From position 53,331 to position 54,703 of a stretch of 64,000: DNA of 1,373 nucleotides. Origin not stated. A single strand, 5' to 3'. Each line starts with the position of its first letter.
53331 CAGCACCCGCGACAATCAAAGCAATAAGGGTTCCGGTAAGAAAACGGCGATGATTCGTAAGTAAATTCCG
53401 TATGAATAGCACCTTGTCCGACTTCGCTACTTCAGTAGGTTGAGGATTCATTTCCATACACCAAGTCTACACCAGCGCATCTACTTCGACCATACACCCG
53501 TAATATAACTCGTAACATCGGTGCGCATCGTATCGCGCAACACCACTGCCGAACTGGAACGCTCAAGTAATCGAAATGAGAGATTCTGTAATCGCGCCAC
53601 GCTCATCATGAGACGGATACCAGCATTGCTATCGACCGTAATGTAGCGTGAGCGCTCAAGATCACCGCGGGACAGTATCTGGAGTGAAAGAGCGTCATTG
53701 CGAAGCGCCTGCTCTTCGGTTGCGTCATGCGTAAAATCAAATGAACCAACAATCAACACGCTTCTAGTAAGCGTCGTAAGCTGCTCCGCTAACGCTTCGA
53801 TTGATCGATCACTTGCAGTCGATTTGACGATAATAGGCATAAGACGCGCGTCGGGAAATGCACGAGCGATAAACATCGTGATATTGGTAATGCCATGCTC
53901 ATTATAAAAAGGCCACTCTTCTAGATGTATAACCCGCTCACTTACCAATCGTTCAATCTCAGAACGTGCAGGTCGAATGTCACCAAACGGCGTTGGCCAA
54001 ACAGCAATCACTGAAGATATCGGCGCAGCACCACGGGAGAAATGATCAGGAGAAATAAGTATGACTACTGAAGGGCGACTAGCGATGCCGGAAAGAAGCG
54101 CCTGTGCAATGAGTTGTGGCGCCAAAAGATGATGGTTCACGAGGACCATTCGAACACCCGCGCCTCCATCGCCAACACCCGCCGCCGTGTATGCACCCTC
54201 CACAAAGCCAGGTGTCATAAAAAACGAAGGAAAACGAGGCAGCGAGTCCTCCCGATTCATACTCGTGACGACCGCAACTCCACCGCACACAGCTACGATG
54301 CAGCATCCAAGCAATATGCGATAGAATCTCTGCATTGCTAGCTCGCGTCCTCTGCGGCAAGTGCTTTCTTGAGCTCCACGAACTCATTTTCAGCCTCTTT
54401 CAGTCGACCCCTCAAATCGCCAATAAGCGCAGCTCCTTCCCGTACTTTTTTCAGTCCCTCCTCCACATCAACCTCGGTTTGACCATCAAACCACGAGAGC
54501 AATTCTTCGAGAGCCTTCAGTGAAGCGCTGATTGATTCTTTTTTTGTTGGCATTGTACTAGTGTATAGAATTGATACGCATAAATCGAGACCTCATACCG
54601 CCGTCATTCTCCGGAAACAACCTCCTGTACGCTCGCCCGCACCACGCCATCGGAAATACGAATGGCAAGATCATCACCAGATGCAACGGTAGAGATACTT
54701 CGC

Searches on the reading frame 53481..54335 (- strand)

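Call 30: search_protein_families(library=ncbifam, proteins=[window:53481-54335:-])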
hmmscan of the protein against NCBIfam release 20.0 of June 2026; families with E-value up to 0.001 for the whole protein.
window:53481-54335:- (284 aa): 2 families
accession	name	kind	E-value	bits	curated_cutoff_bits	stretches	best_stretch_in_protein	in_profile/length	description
TIGR04336.1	AmmeMemoSam_B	hypoth_equivalog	9.5e-21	74.2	26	1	82-270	59-260/270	AmmeMemoRadiSam system protein B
NF001987.0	PRK00782.1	equivalog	1.9e-11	43.7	295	1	84-269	61-254/267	MEMO1 family protein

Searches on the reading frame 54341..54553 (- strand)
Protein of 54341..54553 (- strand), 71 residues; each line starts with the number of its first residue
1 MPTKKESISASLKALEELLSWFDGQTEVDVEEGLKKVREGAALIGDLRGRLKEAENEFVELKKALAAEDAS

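Call 30: search_protein_families(library=ncbifam, proteins=[window:54341-54553:-])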
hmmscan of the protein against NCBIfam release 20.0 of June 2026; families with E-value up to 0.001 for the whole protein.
window:54341-54553:- (71 aa): 2 families
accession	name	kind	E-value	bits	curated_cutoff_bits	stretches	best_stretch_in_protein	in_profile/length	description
TIGR01280.1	xseB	equivalog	3.1e-05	23.9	35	1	10-61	4-54/57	exodeoxyribonuclease VII small subunit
NF002138.0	PRK00977.1-2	equivalog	0.00016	21.4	77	1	2-61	2-60/77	exodeoxyribonuclease VII small subunit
